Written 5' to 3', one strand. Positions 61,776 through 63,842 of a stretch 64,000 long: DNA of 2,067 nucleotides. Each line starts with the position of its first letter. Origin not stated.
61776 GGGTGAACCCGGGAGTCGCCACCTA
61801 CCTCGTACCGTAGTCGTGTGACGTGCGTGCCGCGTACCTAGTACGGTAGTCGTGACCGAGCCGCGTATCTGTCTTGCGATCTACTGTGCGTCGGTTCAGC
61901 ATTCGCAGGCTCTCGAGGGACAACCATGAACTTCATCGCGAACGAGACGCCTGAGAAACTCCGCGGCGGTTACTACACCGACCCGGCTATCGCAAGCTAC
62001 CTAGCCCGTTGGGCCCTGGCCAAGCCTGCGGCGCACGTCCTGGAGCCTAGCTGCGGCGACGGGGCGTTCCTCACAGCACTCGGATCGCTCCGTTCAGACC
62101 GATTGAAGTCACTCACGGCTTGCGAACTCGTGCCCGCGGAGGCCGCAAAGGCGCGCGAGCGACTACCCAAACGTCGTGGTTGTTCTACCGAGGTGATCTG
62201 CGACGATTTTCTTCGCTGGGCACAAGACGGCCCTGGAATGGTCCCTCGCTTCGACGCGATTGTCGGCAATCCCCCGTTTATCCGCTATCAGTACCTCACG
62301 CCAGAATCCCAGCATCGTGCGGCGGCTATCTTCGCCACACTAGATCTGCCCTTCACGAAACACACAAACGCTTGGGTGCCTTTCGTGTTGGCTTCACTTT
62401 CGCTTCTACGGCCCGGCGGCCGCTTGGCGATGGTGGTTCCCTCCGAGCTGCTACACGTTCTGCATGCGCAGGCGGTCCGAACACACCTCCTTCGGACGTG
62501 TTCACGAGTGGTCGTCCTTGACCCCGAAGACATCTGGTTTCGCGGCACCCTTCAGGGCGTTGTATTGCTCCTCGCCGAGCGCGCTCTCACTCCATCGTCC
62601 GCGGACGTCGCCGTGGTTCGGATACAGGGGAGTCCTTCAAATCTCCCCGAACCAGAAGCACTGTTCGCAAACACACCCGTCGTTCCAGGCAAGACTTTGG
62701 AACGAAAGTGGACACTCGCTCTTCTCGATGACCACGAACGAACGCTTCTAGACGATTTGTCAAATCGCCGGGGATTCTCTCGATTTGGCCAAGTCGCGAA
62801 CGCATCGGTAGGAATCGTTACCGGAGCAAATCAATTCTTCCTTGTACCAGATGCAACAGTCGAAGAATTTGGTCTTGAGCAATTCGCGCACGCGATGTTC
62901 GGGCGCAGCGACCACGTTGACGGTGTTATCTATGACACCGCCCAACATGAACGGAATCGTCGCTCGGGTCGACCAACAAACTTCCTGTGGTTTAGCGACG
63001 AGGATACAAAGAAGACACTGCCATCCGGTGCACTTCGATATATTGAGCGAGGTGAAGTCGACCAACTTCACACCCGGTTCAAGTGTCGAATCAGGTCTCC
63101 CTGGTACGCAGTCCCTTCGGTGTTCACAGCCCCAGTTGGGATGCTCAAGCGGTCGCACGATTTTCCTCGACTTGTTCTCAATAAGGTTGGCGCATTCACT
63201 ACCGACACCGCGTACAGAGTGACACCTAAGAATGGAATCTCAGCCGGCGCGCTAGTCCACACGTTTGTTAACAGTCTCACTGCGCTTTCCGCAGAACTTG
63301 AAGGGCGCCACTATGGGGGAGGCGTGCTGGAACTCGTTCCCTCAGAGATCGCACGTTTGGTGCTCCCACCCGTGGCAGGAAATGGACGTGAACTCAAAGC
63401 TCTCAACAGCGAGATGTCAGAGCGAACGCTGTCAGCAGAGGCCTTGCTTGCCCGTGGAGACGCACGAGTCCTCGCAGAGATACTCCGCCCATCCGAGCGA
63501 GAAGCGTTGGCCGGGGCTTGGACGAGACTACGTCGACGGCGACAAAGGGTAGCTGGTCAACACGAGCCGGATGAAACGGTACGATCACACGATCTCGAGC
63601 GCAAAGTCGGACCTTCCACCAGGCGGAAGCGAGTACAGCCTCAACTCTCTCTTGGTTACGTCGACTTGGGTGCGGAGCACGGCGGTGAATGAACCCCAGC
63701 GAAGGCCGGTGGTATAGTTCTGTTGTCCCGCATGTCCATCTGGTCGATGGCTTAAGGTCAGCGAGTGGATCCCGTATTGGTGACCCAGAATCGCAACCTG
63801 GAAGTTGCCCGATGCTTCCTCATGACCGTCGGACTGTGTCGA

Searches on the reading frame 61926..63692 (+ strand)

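Call 4: search_protein_families(library=pfam, proteins=[window:61926-63692:+], max_evalue=1)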
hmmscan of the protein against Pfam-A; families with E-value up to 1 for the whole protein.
window:61926-63692:+ (588 aa): 6 families
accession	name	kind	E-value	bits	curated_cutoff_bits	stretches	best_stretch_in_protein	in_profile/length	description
PF22837.1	M_Eco57I_C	-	2.4e-65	221.2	27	1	257-494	1-236/283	Type II methyltransferase M.Eco57I, C-terminal domain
PF02384.22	N6_Mtase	-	4.1e-10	39.9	20.4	1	9-219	21-233/311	N-6 DNA Methylase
PF07669.17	Eco57I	-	8e-10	39.5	25.3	1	106-193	72-158/171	Eco57I restriction-modification methylase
PF05175.20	MTS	-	0.031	14.4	23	1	35-121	32-111/170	Methyltransferase small domain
PF13649.12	Methyltransf_25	-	0.032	15.3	27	1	38-114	1-70/97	Methyltransferase domain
PF11599.14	AviRa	-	0.15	12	25.7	1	36-68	53-85/232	RRNA methyltransferase AviRa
